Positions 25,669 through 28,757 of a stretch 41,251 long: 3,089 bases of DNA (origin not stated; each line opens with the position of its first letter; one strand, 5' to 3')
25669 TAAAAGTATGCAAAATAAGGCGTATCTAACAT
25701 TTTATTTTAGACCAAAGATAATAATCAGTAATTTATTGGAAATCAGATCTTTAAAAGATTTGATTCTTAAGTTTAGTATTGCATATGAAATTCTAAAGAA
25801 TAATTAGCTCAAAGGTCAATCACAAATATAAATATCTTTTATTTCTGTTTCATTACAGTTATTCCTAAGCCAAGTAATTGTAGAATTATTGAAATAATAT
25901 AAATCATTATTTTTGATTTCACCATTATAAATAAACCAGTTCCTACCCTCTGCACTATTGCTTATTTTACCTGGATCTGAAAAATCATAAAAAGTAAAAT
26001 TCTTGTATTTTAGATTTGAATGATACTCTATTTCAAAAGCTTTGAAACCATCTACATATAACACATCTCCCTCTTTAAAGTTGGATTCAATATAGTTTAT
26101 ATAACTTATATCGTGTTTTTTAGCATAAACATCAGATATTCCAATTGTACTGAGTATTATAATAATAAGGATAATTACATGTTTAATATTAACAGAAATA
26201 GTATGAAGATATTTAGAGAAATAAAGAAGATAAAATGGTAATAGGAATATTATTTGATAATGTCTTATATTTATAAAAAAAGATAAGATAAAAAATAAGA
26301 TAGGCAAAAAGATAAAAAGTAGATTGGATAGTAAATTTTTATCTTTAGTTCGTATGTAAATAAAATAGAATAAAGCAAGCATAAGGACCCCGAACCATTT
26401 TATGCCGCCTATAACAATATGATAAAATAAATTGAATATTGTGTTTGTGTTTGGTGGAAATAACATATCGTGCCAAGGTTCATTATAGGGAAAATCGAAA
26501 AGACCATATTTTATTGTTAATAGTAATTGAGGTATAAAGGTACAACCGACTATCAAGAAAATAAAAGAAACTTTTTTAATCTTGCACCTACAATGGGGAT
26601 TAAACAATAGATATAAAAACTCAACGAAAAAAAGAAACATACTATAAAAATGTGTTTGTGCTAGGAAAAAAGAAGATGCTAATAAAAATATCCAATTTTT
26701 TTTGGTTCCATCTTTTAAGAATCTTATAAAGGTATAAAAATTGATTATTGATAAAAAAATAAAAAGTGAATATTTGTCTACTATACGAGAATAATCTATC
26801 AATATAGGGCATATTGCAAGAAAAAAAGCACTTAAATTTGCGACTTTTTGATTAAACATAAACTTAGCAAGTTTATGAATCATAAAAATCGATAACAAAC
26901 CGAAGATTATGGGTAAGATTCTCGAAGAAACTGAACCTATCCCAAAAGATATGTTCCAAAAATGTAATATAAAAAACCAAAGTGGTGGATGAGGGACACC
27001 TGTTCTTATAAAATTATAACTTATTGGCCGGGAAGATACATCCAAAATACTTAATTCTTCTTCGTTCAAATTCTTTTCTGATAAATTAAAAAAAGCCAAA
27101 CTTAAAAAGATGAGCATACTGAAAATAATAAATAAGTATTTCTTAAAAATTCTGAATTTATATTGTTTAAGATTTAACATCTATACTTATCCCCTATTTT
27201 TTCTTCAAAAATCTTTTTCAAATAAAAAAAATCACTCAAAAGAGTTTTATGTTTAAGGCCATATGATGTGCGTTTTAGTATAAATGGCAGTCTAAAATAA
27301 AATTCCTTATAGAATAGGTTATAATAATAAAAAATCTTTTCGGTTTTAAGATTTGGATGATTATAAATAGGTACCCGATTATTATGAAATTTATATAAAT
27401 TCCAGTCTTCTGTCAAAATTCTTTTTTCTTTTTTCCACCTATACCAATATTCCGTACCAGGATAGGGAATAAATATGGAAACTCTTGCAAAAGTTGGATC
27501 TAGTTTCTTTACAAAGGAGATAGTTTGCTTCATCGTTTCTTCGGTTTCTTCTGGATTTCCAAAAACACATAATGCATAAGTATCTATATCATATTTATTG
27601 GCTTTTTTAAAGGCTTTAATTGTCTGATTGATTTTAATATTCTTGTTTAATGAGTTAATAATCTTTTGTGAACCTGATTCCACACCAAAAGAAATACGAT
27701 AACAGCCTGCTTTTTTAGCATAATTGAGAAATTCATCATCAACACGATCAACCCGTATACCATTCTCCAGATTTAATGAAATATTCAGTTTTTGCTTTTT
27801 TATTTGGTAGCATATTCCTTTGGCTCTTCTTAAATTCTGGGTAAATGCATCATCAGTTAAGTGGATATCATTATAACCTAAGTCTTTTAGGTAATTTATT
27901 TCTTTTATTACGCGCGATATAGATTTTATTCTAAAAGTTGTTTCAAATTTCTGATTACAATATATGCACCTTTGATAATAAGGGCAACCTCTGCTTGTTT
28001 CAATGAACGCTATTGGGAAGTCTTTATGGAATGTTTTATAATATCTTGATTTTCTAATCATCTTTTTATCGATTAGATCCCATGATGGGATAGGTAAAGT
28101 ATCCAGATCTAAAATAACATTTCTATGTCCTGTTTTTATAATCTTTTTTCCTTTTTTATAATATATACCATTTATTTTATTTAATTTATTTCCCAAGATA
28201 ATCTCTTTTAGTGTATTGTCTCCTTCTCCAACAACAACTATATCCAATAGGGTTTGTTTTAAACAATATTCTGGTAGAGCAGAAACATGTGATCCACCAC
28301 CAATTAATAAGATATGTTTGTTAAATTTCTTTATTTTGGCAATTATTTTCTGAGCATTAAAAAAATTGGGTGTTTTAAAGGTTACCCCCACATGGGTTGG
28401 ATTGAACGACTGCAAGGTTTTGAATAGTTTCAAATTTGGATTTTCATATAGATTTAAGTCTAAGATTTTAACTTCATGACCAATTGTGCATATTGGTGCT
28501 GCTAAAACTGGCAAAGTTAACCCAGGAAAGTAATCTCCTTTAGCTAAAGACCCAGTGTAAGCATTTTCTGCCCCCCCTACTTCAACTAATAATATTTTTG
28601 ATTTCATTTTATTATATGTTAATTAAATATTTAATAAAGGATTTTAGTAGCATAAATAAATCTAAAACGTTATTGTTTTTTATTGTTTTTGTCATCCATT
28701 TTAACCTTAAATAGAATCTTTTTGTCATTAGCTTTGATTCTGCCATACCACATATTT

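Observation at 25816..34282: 8.5-kb minus-strand operon with Arn-like logic plus radical and carbamoyl tailoring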

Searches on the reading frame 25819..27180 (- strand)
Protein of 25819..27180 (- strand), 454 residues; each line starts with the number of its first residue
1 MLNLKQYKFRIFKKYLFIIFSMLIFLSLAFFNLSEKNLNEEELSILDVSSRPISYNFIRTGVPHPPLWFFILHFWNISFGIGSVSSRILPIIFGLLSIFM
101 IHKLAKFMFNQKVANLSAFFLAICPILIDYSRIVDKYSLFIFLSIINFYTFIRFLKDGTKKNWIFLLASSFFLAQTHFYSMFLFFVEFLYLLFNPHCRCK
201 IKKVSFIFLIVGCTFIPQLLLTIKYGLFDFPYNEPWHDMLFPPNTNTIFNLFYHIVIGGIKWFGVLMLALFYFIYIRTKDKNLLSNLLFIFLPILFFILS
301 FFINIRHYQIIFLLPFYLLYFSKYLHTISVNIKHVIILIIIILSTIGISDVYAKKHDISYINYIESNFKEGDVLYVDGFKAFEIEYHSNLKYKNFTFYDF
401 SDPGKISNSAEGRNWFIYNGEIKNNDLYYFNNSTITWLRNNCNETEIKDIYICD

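Call 8: search_protein_families(library=pfam, proteins=[window:25819-27180:-], max_evalue=0.01)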
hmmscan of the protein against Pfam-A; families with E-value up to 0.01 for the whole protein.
window:25819-27180:- (454 aa): 1 family
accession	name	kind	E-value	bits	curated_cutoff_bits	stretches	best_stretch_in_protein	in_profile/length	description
PF13231.12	PMT_2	-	9.2e-16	58.9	26.1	1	64-214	2-153/160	Dolichyl-phosphate-mannose-protein mannosyltransferase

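Call 9: search_protein_families(library=ncbifam, proteins=[window:25819-27180:-], max_evalue=0.01)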
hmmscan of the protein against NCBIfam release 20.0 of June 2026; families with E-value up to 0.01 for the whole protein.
window:25819-27180:- (454 aa): 1 family
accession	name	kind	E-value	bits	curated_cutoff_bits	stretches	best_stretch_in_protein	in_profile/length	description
TIGR03663.1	TIGR03663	subfamily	1.7e-10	40.5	126.25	1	62-191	49-179/435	flippase activity-associated protein Agl23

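Call 31: search_solved_structures(query=window:25819-27180:-, max_evalue=1)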
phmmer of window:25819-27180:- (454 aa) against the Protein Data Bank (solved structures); distinct sequences matched with E-value up to 1: 0.

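Call 34: find_homologous_proteins(query=window:25819-27180:-, max_evalue=0.00001)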
Query window:25819-27180:- (454 aa): 14 proteins with E <= 0.00001 among 8000 candidates.
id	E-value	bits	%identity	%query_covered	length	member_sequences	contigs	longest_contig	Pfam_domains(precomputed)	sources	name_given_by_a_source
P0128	9.8e-296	1000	100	100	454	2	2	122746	PF13231.13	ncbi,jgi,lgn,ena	-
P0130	3.1e-148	513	56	93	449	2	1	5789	PF13231.13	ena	-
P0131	3.4e-146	507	54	98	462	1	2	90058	PF13231.13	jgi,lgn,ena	-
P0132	6.7e-41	159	32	91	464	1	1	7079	PF13231.13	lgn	-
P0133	1.9e-17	82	27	74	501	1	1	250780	PF13231.13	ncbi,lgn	-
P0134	2.1e-14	72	36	28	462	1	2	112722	PF13231.13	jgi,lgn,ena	-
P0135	5.2e-12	64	29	46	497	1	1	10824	PF13231.13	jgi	-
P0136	8.5e-12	63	24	90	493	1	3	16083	PF13231.13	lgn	-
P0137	2.2e-11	62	33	35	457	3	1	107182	PF13231.13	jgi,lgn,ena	-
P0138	1.9e-10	59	26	80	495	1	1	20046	PF13231.13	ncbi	-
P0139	2.6e-10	59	36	36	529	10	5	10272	PF13231.13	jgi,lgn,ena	-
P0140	1.4e-8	53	25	88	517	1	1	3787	PF13231.13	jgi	jgi:uncharacterized membrane protein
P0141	2.1e-8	52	34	31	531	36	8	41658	PF02366.25,PF13231.13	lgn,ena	-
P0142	1.0e-7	50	28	63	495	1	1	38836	PF02366.25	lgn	-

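Call 35: find_encoding_contigs(protein=P0131, flank=10000, max_places=2)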
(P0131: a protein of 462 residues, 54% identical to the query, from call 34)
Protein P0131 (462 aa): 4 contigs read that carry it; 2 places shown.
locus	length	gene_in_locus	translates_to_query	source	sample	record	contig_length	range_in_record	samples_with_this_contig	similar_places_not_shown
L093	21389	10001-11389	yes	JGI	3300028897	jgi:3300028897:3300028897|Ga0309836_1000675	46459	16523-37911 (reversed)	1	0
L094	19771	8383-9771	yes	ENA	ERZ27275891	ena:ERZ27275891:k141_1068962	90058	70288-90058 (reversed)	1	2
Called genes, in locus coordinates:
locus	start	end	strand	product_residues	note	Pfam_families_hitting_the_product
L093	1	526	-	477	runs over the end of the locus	PF13231:PMT_2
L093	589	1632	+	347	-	PF04055:Radical_SAM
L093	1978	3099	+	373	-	PF01041:DegT_DnrJ_EryC1, PF00266:Aminotran_5 (weak)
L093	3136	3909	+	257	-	PF01522:Polysacc_deac_1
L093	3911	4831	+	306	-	PF01073:3Beta_HSD, PF01370:Epimerase, PF02719:Polysacc_synt_2, PF04321:RmlD_sub_bind, PF16363:GDP_Man_Dehyd, PF13460:NAD_binding_10, PF07993:NAD_binding_4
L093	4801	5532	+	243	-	PF00535:Glycos_transf_2, PF10111:Glyco_tranf_2_2 (weak)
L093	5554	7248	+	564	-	PF02543:Carbam_trans_N, PF00814:TsaD (weak), PF22521:HypF_C_2, PF16861:Carbam_trans_C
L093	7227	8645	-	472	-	PF02310:B12-binding, PF04055:Radical_SAM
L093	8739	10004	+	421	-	PF04055:Radical_SAM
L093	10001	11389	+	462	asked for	PF13231:PMT_2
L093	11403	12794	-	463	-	PF02310:B12-binding (weak), PF04055:Radical_SAM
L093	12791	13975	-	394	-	PF01041:DegT_DnrJ_EryC1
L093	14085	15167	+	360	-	PF04055:Radical_SAM, PF13353:Fer4_12 (weak), PF13186:SPASM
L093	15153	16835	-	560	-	-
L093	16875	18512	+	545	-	-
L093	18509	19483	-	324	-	PF04055:Radical_SAM, PF13353:Fer4_12 (weak), PF13186:SPASM (weak)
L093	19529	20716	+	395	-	PF00155:Aminotran_1_2 (faint), PF01041:DegT_DnrJ_EryC1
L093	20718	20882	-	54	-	-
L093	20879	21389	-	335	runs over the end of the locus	PF04055:Radical_SAM, PF13353:Fer4_12 (weak)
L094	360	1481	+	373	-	PF01041:DegT_DnrJ_EryC1, PF00266:Aminotran_5 (weak)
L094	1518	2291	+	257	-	PF01522:Polysacc_deac_1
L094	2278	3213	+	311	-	PF04321:RmlD_sub_bind, PF01073:3Beta_HSD, PF01370:Epimerase, PF02719:Polysacc_synt_2, PF13460:NAD_binding_10, PF16363:GDP_Man_Dehyd, PF07993:NAD_binding_4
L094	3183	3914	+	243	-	PF00535:Glycos_transf_2, PF10111:Glyco_tranf_2_2 (weak)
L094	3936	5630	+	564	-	PF02543:Carbam_trans_N, PF00814:TsaD (weak), PF22521:HypF_C_2, PF16861:Carbam_trans_C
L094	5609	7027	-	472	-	PF02310:B12-binding, PF04055:Radical_SAM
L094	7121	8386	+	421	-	PF04055:Radical_SAM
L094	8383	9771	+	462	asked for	PF13231:PMT_2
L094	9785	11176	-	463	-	PF02310:B12-binding (weak), PF04055:Radical_SAM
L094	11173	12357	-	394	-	PF01041:DegT_DnrJ_EryC1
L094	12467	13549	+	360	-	PF04055:Radical_SAM, PF13353:Fer4_12 (weak), PF13186:SPASM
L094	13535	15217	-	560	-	-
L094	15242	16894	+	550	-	-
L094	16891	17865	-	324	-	PF04055:Radical_SAM, PF13353:Fer4_12 (weak), PF13186:SPASM (weak)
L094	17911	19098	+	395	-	PF00155:Aminotran_1_2 (faint), PF01041:DegT_DnrJ_EryC1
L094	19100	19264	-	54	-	-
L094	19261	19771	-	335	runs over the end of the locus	PF04055:Radical_SAM, PF13353:Fer4_12 (weak)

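Call 36: find_encoding_contigs(protein=P0130, flank=10000, max_places=2)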
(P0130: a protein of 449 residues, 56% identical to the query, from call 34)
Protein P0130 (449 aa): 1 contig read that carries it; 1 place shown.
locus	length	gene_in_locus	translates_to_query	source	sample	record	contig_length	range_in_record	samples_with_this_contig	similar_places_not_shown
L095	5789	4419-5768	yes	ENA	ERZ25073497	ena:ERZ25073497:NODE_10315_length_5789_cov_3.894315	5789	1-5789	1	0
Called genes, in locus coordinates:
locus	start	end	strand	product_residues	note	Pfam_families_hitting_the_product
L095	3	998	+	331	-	?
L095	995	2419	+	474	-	PF04055:Radical_SAM, PF13186:SPASM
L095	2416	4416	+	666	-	PF13641:Glyco_tranf_2_3, PF00535:Glycos_transf_2, PF10111:Glyco_tranf_2_2, PF04055:Radical_SAM, PF13186:SPASM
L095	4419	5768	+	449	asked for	PF13231:PMT_2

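Call 37: find_encoding_contigs(protein=P0132, flank=10000, max_places=2)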
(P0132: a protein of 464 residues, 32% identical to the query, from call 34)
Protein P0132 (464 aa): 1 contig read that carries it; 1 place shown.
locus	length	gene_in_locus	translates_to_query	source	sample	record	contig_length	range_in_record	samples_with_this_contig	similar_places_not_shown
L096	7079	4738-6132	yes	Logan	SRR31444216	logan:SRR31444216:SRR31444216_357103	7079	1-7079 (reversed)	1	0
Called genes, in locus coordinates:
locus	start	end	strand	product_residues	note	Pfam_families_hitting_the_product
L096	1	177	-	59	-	?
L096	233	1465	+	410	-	PF00155:Aminotran_1_2 (weak), PF01041:DegT_DnrJ_EryC1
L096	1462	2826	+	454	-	PF02310:B12-binding, PF04055:Radical_SAM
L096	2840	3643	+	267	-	-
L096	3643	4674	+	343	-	PF04055:Radical_SAM, PF13353:Fer4_12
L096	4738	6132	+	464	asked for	PF13231:PMT_2 (weak)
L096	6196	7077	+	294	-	?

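Call 78: search_protein_families(library=ncbifam, proteins=[L093:3136-3906:+], max_evalue=0.001)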
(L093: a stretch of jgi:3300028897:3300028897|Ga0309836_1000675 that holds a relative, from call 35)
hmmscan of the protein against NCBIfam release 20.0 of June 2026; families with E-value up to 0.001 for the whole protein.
L093:3136-3906:+ (257 aa): 10 families
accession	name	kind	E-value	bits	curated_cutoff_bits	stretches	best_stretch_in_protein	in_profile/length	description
TIGR03006.1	pepcterm_polyde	equivalog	3.8e-32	111.5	276.2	1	6-213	3-226/272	XrtA system polysaccharide deacetylase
TIGR02764.1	spore_ybaN_pdaB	equivalog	7.2e-23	81.4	237.4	1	25-137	10-122/191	polysaccharide deacetylase family sporulation protein PdaB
TIGR02873.1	spore_ylxY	hypoth_equivalog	1.4e-15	57.3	391.5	1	28-126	92-190/268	probable sporulation protein, polysaccharide deacetylase family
TIGR02884.1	spore_pdaA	equivalog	5.1e-15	55.8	298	1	32-119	48-136/224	delta-lactam-biosynthetic de-N-acetylase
NF045821.1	PgAcgDacpgdA1_Bac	equivalog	2.4e-13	49.6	400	1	36-123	103-190/282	peptidoglycan-N-acetylglucosamine deacetylase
TIGR04243.1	nodulat_NodB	equivalog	3.1e-13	49.7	240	1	36-112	17-93/197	chitooligosaccharide deacetylase NodB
TIGR03212.1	uraD_N-term-dom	equivalog_domain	1.9e-09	37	424.6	1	32-152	75-192/297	allantoinase PuuE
NF045822.1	PgAcgDacpgdA2_Bac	equivalog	1.6e-08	34.3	400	1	37-122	85-170/274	peptidoglycan-N-acetylglucosamine deacetylase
NF045820.1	PgAcgDacpgdA_Strep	equivalog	1.6e-08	33.8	800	1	36-112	283-359/463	peptidoglycan-N-acetylglucosamine deacetylase PgdA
NF011923.2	PRK15394.1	equivalog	2.3e-05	23.8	382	0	59-141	86-172/294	4-deoxy-4-formamido-L-arabinose-phosphoundecaprenol deformylase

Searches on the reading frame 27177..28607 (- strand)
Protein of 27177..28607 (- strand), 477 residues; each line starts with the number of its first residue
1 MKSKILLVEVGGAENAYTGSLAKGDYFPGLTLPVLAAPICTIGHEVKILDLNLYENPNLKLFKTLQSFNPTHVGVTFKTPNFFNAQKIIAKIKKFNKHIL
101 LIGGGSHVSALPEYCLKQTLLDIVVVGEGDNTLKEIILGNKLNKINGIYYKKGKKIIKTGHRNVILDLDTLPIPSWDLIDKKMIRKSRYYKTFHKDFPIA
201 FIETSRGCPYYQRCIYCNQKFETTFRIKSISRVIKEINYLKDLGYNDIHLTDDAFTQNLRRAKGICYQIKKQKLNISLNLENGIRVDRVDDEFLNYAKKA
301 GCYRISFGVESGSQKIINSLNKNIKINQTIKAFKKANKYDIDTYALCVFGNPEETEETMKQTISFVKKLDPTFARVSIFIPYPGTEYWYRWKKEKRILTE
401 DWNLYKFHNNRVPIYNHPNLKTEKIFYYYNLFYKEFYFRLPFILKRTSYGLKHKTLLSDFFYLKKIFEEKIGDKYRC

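Call 8: search_protein_families(library=pfam, proteins=[window:27177-28607:-], max_evalue=0.01)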
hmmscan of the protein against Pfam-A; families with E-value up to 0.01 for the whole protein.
window:27177-28607:- (477 aa): 2 families
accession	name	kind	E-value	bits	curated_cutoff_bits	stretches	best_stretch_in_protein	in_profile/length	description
PF04055.27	Radical_SAM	-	1.7e-17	64.6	29.5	1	202-366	1-166/166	Radical SAM superfamily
PF02310.24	B12-binding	-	1.5e-14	54.3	32.1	1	34-136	19-120/121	B12 binding domain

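Call 9: search_protein_families(library=ncbifam, proteins=[window:27177-28607:-], max_evalue=0.01)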
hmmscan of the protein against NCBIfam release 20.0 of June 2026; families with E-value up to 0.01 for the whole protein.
window:27177-28607:- (477 aa): 32 families (the best 25 are shown)
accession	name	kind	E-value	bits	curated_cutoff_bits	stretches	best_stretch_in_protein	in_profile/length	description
TIGR03471.1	HpnJ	equivalog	7.3e-57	193.3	577.6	1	78-446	77-442/472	hopanoid biosynthesis associated radical SAM protein HpnJ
TIGR02026.1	BchE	equivalog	9.7e-46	156.6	481.35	1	23-440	17-431/497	magnesium-protoporphyrin IX monomethyl ester anaerobic oxidative cyclase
TIGR04479.1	bcpD_PhpK_rSAM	subfamily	4.4e-38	130.9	600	1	50-378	91-418/504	PhpK family radical SAM P-methyltransferase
NF050148.1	rSAM_ApyD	equivalog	2e-37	128.9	750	1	24-429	20-432/645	RiPP biosynthesis radical SAM protein ApyD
TIGR04013.1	B12_SAM_MJ_1487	hypoth_equivalog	6.3e-32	110.8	251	1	63-390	36-356/382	TIGR04013 family B12-binding domain/radical SAM domain-containing protein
TIGR04072.2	rSAM_ladder_B12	equivalog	4.7e-30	104.6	360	1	32-390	21-371/443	lipid biosynthesis B12-binding/radical SAM protein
TIGR04367.1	HpnR_B12_rSAM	equivalog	7.1e-30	104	650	1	30-413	23-393/490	hopanoid C-3 methylase HpnR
TIGR04014.1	B12_SAM_MJ_0865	equivalog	2.2e-29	102.5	360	1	85-387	57-354/434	methyl-coenzyme M reductase glutamine C-methyltransferase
TIGR04385.1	B12_rSAM_cofa1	equivalog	7.6e-27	94.6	450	1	33-369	24-364/438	B12 lower ligand biosynthesis radical SAM protein BzaD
TIGR03975.1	rSAM_ocin_1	subfamily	1e-26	93.6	281.85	1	64-369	123-430/606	RiPP maturation radical SAM C-methyltransferase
TIGR04295.1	B12_rSAM_oligo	hypoth_equivalog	2.4e-26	92.4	400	1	78-327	83-319/422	TIGR04295 family B12-binding domain-containing radical SAM protein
NF038361.1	rSAM_Sden_1168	equivalog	1e-25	90.4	575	1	90-388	162-470/560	Sden_1168 family B12-binding radical SAM P-methyltransferase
NF033070.1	rSAM_AprD4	equivalog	6.4e-24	84.7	500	1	161-388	163-387/456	AprD4 family radical SAM diol-dehydratase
NF033712.0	B12_rSAM_KedN5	subfamily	2.9e-20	72.1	700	1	81-255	74-251/624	KedN5 family methylcobalamin-dependent radical SAM C-methyltransferase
NF045585.1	rSAM_slr0320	equivalog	8.4e-19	67.5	775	1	86-375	126-415/511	photosystem II high light acclimation radical SAM protein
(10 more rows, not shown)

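Call 32: search_solved_structures(query=window:27177-28607:-, max_evalue=0.001)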
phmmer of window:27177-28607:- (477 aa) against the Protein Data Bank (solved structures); distinct sequences matched with E-value up to 0.001: 5.
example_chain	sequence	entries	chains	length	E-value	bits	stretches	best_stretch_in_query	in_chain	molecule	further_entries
6fd2_B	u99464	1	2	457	1.2e-16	63.8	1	161-409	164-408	Putative apramycin biosynthetic oxidoreductase 4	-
9ccb_A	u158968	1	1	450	1.4e-12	50.4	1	106-387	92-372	Radical SAM core domain-containing protein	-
6wte_A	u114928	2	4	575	5.6e-07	32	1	198-379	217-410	B12-binding domain-containing protein | Tryptophan-C2-methyltransferase containing B12-binding domain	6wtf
7kdx_A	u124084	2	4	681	0.00014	24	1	80-363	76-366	Methyltransferase TokK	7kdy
4q37_A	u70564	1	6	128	0.00023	23.3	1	62-148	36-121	Radical SAM protein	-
